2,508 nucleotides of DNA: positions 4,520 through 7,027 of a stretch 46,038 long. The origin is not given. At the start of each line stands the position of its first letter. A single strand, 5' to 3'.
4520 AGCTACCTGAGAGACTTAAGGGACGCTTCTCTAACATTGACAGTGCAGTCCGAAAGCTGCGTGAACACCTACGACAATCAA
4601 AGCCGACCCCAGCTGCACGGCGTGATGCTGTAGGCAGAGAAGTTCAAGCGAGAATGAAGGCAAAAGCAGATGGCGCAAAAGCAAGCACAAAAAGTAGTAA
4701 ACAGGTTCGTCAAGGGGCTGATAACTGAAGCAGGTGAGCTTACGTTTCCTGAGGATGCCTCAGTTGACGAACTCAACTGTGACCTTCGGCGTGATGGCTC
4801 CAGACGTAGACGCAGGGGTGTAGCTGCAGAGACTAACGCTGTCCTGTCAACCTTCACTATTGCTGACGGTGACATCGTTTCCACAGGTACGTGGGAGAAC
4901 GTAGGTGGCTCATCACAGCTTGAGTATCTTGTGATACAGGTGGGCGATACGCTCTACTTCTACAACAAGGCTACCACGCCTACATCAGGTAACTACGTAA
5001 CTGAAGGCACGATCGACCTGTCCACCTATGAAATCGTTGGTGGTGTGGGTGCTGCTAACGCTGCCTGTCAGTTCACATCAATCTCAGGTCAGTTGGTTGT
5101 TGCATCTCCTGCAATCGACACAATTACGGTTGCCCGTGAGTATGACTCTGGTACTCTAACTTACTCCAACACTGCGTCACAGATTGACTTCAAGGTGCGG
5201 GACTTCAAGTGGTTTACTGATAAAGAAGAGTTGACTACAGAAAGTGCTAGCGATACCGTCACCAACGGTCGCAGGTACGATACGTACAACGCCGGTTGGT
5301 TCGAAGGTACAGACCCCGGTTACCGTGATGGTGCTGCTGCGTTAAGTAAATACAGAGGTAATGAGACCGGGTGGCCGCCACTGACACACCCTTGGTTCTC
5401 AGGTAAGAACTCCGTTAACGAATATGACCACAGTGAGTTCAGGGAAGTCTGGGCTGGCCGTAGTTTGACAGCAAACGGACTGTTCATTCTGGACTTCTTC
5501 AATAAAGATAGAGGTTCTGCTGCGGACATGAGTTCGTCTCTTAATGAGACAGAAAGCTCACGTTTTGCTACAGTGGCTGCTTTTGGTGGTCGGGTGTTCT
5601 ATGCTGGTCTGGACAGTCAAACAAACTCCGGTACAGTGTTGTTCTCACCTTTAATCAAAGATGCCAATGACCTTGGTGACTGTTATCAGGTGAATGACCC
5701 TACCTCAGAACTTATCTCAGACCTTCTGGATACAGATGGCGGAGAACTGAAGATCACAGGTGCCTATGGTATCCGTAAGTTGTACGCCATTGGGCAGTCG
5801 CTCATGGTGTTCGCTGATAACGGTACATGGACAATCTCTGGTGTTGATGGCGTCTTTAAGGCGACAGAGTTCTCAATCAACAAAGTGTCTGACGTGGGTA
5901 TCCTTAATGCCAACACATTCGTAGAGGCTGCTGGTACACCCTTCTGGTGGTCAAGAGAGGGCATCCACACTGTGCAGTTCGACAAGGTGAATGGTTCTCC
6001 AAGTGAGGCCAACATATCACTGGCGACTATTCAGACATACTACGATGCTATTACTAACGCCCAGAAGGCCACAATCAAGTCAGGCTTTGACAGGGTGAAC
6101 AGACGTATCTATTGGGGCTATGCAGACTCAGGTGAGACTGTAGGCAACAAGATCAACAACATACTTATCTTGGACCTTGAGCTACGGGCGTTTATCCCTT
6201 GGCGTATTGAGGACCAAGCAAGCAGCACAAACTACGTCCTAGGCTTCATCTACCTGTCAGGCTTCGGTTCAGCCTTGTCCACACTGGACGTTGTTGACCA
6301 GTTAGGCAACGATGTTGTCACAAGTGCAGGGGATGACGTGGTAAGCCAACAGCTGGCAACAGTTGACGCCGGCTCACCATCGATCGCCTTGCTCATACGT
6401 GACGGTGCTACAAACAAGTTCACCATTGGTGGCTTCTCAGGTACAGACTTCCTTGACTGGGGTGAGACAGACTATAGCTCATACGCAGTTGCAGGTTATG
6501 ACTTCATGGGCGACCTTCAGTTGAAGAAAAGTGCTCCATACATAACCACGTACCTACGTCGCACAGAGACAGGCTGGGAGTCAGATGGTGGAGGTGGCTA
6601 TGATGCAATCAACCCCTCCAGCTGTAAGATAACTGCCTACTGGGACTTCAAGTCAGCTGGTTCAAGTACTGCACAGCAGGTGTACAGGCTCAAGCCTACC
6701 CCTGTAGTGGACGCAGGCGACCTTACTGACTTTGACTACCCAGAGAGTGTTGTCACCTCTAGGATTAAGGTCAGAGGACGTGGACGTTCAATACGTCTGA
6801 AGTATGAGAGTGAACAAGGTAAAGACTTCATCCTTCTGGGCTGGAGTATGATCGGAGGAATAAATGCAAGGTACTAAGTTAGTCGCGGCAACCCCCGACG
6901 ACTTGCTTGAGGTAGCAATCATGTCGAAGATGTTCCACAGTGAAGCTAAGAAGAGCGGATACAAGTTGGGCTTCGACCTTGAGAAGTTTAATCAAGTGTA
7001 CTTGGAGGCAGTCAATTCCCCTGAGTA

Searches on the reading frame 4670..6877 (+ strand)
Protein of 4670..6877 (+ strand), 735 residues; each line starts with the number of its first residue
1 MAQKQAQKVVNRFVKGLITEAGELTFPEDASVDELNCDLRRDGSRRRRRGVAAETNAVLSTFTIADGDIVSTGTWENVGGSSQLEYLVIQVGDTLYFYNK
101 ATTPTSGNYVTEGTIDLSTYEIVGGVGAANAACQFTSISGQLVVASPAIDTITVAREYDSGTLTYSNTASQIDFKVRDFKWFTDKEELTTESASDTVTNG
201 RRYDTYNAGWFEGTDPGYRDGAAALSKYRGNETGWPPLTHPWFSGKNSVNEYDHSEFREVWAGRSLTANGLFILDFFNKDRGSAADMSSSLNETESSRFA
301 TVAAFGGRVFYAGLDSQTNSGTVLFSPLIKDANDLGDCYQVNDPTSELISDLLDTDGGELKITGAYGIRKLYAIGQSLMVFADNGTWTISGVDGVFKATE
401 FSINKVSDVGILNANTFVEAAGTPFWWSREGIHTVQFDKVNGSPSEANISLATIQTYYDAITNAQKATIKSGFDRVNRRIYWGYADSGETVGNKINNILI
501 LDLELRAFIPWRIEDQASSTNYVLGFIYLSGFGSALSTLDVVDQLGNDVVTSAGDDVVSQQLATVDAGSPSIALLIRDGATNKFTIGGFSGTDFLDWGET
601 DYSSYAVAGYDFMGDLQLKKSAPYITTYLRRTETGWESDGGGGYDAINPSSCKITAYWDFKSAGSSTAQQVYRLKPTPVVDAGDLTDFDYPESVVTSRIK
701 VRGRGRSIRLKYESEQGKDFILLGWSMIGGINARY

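Call 60: search_protein_families(library=phrogs, proteins=[window:4670-6877:+], max_evalue=0.0001)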
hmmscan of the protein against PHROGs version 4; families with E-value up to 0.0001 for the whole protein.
window:4670-6877:+ (735 aa): 3 families
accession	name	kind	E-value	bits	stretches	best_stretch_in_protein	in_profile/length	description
phrog_8094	-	tail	2.1e-187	625.5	1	1-734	1-768/769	tail appendage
phrog_3287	-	head and packaging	1.1e-10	42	1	354-580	196-407/524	virion structural protein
phrog_21185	-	tail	9.3e-09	34.9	1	303-495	476-665/1038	tail protein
